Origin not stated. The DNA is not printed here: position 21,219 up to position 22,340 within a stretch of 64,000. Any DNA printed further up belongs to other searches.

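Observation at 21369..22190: Unusual fusion: Tat signal + C_GCAxxG_C_C redox domain + diheme cytochrome c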

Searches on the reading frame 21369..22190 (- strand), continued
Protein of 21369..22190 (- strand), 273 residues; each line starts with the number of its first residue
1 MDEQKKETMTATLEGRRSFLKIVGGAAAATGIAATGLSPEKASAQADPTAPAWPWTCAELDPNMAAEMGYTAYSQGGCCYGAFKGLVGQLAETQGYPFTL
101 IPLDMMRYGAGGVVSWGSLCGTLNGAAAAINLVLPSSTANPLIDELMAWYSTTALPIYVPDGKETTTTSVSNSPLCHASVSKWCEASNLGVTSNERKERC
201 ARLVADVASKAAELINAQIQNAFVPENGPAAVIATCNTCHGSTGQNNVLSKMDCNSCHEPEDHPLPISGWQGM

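Call 22: find_related_loci(query=window:21369-22190:-, collection=genome_contigs, flank=8000)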
Query window:21369-22190:- (273 aa) in genome_contigs; peptide patterns used: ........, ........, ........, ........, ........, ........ (x = any residue, [..] = any of these).
69 stretches matched a pattern; 15 encode a relative of the query (tblastn E <= 1e-3); 15 distinct loci.
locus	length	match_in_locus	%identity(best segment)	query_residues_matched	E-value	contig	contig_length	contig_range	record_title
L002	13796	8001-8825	40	5-263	2e-60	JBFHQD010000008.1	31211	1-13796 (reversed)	MAG: Bacteroidales bacterium isolate Mix_sand08.2021.06.G.64 k141_174266_length_31211_cov_11.4989, whole genome shotgun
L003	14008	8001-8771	40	4-258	4e-54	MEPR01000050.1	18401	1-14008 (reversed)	MAG: Bdellovibrionales bacterium GWB1_55_8 gwb1_scaffold_2947, whole genome shotgun sequence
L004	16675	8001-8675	43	39-258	4e-51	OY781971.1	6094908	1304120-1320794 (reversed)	MAG: uncultured Draconibacterium sp. isolate 4b4401df-a607-4228-8dea-8fc876f44265 genome assembly, chromosome: 1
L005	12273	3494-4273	42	14-258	6e-51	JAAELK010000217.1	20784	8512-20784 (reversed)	MAG: Desulfobacteraceae bacterium isolate Bpl_3 BplG_CONTIG2254133, whole genome shotgun sequence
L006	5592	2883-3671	40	9-258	1e-49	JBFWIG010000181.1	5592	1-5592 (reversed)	MAG: Bacteroidales bacterium isolate CA_2019_NHSR_10 NODE_30181_length_5592_cov_2.553522_NHSR, whole genome shotgun sequ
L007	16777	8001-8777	40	13-258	2e-48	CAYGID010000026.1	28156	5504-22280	MAG TPA_asm: uncultured Bacteroidales bacterium isolate ERP113451_co2_153 genome assembly, contig: NODE_955_length_28156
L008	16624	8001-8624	42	55-259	2e-47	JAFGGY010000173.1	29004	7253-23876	MAG: Prolixibacteraceae bacterium isolate Zod_Metabat.1419 k87_12091593, whole genome shotgun sequence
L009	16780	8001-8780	39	16-269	2e-46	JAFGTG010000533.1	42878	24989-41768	MAG: Sedimentisphaerales bacterium isolate Zod_Metabat.96 k87_12441636, whole genome shotgun sequence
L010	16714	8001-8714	34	32-259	7e-46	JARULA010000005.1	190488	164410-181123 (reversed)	Marinilabiliaceae bacterium ANBcel2 5, whole genome shotgun sequence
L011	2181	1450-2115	40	37-259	7e-46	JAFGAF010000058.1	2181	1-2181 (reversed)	MAG: Prolixibacteraceae bacterium isolate Zod_maxbin.0112 k87_533214, whole genome shotgun sequence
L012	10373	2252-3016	38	16-259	5e-47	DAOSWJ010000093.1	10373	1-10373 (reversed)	MAG TPA_asm: Prolixibacteraceae bacterium isolate AMR_MDS_2140 NODE_4071_length_10373_cov_5.349196, whole genome shotgun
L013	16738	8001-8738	39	16-258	9e-43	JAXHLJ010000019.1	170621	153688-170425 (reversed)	MAG: Desulfotignum sp. isolate Salar_de_Ascotan_soil_MAG_ASO14 contig_577_polypolish, whole genome shotgun sequence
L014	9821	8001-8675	44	39-258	4e-54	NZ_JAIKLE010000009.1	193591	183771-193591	Maribellus maritimus strain 5E3 scaffold_9_length=193592, whole genome shotgun sequence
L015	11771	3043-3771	36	16-258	3e-33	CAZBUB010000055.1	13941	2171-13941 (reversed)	MAG TPA_asm: uncultured Desulfohalobiaceae bacterium isolate SRP252850_co1_107 genome assembly, contig: NODE_8212_length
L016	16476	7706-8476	34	16-258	2e-32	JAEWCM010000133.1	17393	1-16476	MAG: Bacillota bacterium isolate OH_PBB_30 k127_741740, whole genome shotgun sequence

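Call 35: search_protein_families(library=pfam, proteins=[L010:6596-7915:+, L010:5871-6584:+, L010:4993-5448:+, L010:4692-4946:+, L013:6864-8189:+, L016:6457-7359:+], max_evalue=0.001)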
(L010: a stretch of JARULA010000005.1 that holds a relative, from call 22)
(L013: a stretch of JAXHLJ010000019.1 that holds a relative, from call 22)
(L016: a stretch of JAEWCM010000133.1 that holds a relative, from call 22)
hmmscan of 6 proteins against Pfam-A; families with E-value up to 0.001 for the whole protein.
L010:6596-7915:+ (439 aa): 1 family
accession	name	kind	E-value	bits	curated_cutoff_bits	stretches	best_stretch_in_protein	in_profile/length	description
PF03773.19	ArsP_1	-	5.7e-77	259.2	32.3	1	44-436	11-293/294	Predicted permease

L010:5871-6584:+ (237 aa): 2 families
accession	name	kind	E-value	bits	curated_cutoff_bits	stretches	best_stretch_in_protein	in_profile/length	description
PF13386.12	DsbD_2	-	8.6e-22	78.4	24.9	1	17-229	1-198/199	Cytochrome C biogenesis protein transmembrane region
PF02683.22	DsbD_TM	-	5.8e-13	49.1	27.1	1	15-212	5-202/219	Cytochrome C biogenesis protein transmembrane domain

L010:4993-5448:+ (151 aa): 0 families

L010:4692-4946:+ (84 aa): 1 family
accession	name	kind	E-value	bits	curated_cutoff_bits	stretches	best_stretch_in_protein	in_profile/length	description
PF13192.12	Thioredoxin_3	-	1.8e-26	92.4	24.8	1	3-77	1-75/76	Thioredoxin domain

L013:6864-8189:+ (441 aa): 3 families
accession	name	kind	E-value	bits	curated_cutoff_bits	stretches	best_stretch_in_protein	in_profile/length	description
PF03466.25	LysR_substrate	-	1.9e-34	119.3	28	1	93-296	5-205/209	LysR substrate binding domain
PF00126.33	HTH_1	-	2.1e-21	76.1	26.6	1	7-65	3-60/60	Bacterial regulatory helix-turn-helix protein, lysR family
PF12727.12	PBP_like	-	3.2e-05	23.6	27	1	180-240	80-143/193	PBP superfamily domain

L016:6457-7359:+ (300 aa): 4 families
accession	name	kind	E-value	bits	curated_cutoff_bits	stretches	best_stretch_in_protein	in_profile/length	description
PF03466.25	LysR_substrate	-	3.1e-40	138.2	28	1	88-291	3-204/209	LysR substrate binding domain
PF00126.33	HTH_1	-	8.9e-22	77.3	26.6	1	5-62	3-60/60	Bacterial regulatory helix-turn-helix protein, lysR family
PF12727.12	PBP_like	-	2.5e-05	24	27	1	143-239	49-146/193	PBP superfamily domain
PF12849.12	PBP_like_2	-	0.00031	21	27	0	90-210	9-155/267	PBP superfamily domain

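Call 37: find_encoding_contigs(protein=P0005, flank=6000, max_places=2)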
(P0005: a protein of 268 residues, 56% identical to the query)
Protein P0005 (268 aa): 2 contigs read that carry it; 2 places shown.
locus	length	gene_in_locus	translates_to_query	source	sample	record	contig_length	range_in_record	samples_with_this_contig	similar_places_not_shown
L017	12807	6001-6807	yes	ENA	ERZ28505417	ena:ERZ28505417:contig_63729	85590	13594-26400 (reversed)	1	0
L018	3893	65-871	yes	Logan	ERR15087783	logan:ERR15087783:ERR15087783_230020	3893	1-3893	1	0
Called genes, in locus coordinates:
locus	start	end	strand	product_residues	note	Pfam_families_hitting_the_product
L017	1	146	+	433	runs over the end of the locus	PF03773:ArsP_1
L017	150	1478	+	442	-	PF02321:OEP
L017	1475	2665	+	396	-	PF00364:Biotin_lipoyl (weak), PF25917:BSH_RND, PF25919:BSH_CusB (faint), PF25973:BSH_CzcB (weak), PF25989:YknX_C (weak)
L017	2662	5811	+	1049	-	PF00873:ACR_tran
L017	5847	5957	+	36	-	-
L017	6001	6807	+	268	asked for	PF09719:C_GCAxxG_C_C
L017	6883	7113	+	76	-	PF13192:Thioredoxin_3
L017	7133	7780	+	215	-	PF02663:FmdE, PF01258:zf-dskA_traR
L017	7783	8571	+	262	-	PF01925:TauE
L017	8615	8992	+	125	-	PF08859:DGC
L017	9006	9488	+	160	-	-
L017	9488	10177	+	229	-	PF13386:DsbD_2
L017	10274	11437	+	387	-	PF02353:CMAS, PF13489:Methyltransf_23, PF01728:FtsJ (weak), PF08241:Methyltransf_11, PF08242:Methyltransf_12, PF13649:Methyltransf_25, PF13847:Methyltransf_31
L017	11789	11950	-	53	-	-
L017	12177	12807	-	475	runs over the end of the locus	PF00890:FAD_binding_2 (faint), PF01134:GIDA (faint), PF01262:AlaDh_PNT_C (faint), PF07992:Pyr_redox_2, PF12831:FAD_oxidored, PF13738:Pyr_redox_3, PF00070:Pyr_redox, PF02852:Pyr_redox_dim, +4 more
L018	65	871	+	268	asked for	PF09719:C_GCAxxG_C_C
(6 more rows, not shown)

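Call 38: find_encoding_contigs(protein=P0008, flank=6000, max_places=2)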
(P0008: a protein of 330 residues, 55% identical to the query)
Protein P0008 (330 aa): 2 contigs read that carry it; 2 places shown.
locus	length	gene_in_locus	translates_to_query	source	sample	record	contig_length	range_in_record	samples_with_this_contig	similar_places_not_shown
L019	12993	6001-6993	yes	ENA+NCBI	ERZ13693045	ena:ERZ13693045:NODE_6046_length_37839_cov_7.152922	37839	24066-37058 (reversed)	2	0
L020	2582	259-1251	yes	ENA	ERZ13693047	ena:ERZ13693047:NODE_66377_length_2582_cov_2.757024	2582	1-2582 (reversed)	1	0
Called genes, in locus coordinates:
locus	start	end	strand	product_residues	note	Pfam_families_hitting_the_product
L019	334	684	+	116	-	PF13103:TonB_2 (weak), PF03544:TonB_C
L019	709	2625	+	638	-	PF07715:Plug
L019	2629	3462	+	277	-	PF01297:ZnuA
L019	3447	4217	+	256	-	PF00005:ABC_tran, PF02463:SMC_N (faint), PF13304:AAA_21 (faint)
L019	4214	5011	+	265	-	PF00950:ABC-3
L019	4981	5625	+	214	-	PF01209:Ubie_methyltran, PF13489:Methyltransf_23, PF01135:PCMT (faint), PF13847:Methyltransf_31, PF08241:Methyltransf_11, PF08242:Methyltransf_12, PF13649:Methyltransf_25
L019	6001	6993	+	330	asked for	PF09719:C_GCAxxG_C_C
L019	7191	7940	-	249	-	PF01592:NifU_N, PF02579:Nitro_FeMo-Co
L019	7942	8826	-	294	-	PF01656:CbiA, PF13187:Fer4_9 (faint), PF13237:Fer4_10 (faint), PF25160:LdpA_Fe-S-bd (faint), PF00037:Fer4 (faint), PF14697:Fer4_21, PF12838:Fer4_7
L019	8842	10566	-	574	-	PF01926:MMR_HSR1, PF02421:FeoB_N, PF07670:Gate, PF07664:FeoB_C, PF07670:Gate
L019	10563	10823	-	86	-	PF04023:FeoA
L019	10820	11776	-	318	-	PF04055:Radical_SAM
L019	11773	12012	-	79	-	PF09723:Zn_ribbon_8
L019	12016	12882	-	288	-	PF01656:CbiA, PF10609:ParA (weak), PF13614:AAA_31 (faint), PF13237:Fer4_10 (weak), PF14697:Fer4_21 (weak), PF25160:LdpA_Fe-S-bd (weak), PF00037:Fer4 (weak), PF12837:Fer4_6 (weak), +1 more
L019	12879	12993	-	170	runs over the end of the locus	PF01980:TrmO_N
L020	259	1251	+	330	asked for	PF09719:C_GCAxxG_C_C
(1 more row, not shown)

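Call 39: find_encoding_contigs(protein=P0003, flank=6000, max_places=2)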
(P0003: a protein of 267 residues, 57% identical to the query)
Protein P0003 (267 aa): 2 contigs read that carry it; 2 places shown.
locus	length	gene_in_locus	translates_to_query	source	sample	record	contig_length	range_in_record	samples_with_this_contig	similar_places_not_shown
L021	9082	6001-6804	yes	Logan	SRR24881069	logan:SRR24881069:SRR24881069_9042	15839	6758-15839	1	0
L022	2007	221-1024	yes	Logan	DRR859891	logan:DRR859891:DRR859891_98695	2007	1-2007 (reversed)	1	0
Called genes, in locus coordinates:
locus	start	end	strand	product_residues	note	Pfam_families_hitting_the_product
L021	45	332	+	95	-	PF01022:HTH_5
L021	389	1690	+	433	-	PF03773:ArsP_1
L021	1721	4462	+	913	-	PF13435:Cytochrome_C554 (faint), PF14522:Cytochrome_C7 (faint), PF14537:Cytochrom_c3_2 (faint), PF22113:Mtrc-MtrF_II-IV_dom (faint), PF09699:Paired_CXXCH_1 (faint), PF01292:Ni_hydr_CYTB (faint)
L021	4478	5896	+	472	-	PF13372:Alginate_exp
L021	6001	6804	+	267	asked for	PF09719:C_GCAxxG_C_C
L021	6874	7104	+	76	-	PF13192:Thioredoxin_3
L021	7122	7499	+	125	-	PF08859:DGC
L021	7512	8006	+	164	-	-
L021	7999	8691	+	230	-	PF13386:DsbD_2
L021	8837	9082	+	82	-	?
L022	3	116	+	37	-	?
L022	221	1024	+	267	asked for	PF09719:C_GCAxxG_C_C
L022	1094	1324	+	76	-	PF13192:Thioredoxin_3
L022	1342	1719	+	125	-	PF08859:DGC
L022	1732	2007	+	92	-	?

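Call 41: find_encoding_contigs(protein=P0002, flank=6000, max_places=2)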
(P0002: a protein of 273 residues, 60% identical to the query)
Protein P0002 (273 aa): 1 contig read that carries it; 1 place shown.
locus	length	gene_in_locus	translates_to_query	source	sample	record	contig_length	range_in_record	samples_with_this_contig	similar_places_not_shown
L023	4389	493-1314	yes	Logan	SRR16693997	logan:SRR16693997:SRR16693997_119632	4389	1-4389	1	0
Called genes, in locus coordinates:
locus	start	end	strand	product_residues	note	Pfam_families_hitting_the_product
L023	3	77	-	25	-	?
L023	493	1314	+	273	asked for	PF09719:C_GCAxxG_C_C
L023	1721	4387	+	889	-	?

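Call 42: find_encoding_contigs(protein=P0012, flank=6000, max_places=2)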
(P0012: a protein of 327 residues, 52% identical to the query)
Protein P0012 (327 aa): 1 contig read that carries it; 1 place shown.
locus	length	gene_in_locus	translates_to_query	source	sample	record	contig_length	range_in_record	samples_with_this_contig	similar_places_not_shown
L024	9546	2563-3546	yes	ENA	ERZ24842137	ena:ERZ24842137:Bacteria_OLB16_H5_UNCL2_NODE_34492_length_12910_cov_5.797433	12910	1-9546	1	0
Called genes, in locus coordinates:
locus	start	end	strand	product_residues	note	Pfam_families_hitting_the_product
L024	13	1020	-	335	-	PF13292:DXP_synthase_N, PF02775:TPP_enzyme_C (weak)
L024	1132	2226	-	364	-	PF04055:Radical_SAM, PF19288:CofH_C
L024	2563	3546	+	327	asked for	PF09719:C_GCAxxG_C_C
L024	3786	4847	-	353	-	PF00005:ABC_tran, PF13304:AAA_21 (faint)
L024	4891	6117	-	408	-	PF01875:Memo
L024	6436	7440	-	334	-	PF00248:Aldo_ket_red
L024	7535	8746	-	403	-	PF01408:GFO_IDH_MocA, PF21252:Glyco_hydro_109_C (weak)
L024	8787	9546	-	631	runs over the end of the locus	-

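Call 43: find_encoding_contigs(protein=P0019, flank=6000, max_places=2)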
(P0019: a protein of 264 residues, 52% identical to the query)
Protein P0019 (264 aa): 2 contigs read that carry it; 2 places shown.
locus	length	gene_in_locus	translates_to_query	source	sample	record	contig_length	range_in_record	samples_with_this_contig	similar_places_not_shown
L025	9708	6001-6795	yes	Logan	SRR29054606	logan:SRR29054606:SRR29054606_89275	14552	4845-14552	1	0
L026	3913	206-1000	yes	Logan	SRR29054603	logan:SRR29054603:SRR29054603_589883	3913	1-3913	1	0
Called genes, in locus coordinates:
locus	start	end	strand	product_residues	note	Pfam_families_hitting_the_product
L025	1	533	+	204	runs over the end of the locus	-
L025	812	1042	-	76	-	-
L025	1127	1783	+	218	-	PF03006:HlyIII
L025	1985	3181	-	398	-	PF00282:Pyridoxal_deC, PF01212:Beta_elim_lyase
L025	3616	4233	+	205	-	PF02525:Flavodoxin_2, PF03358:FMN_red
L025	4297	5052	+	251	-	PF02660:G3P_acyltransf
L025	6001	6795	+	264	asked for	PF09719:C_GCAxxG_C_C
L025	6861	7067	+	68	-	PF02416:TatA_B_E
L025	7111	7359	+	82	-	PF02416:TatA_B_E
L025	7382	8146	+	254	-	PF00902:TatC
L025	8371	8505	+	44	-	-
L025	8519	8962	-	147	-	-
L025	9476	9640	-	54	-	-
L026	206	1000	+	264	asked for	PF09719:C_GCAxxG_C_C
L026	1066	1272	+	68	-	PF02416:TatA_B_E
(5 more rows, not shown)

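Call 44: predict_structure(alignment_id=A1)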
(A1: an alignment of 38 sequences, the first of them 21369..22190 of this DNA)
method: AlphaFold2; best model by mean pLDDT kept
length: 273 residues; sequences in the alignment: 38
mean_pLDDT: 81.3   pTM: 0.74
mean pLDDT of the five models: 81.3, 81.1, 81.1, 78.4, 77.7
residues with pLDDT >= 90: 151; 70-90: 37; 50-70: 63; < 50: 22
segments of 3 or more residues with pLDDT < 50: 30-34, 265-273
pLDDT, mean of each block of 10 residues (from residue 1): 67 64 53 50 67 89 98 96 98 96 86 60 96 96 96 97 98 89 95 95 98 98 92 74 62 51 48 44
secondary structure, 60 per line:
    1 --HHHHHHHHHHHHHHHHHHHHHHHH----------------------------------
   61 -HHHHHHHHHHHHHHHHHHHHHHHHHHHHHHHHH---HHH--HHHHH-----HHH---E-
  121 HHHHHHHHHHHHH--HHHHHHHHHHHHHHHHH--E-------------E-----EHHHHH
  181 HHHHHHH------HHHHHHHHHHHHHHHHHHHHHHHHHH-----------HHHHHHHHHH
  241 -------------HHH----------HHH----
elements in order: H3-26 H62-94 H103-107 H121-133 H136-152 H176-187 H194-219 H231-240

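Call 45: search_protein_representatives(protein=window:21369-22190:-)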
Query: 273 residues. Proteins with E-value up to 0.001 (for the whole library): 687; up to 1e-10: 480; up to 1e-30: 173. The best 150 are listed.
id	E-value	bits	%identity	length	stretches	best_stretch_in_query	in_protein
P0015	7.8e-84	297.6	55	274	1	1-263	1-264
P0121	2.5e-71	256.5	40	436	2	49-246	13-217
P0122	2.8e-70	253.1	56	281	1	38-261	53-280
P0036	2.7e-58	213.8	44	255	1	26-264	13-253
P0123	7.4e-58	212.4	49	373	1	17-259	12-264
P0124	2.3e-56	207.5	46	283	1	25-264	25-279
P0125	9.4e-56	205.5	44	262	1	16-259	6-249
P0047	1.1e-55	205.3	46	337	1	13-262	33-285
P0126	1.8e-55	204.5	47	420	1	21-263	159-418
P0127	7.4e-55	202.5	45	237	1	16-258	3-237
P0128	1.0e-54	202.0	45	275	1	21-264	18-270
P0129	3.7e-53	197.0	40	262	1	15-261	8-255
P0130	4.3e-53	196.7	43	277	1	16-259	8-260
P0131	4.5e-53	196.7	44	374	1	23-263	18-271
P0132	2.0e-51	191.3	41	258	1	15-264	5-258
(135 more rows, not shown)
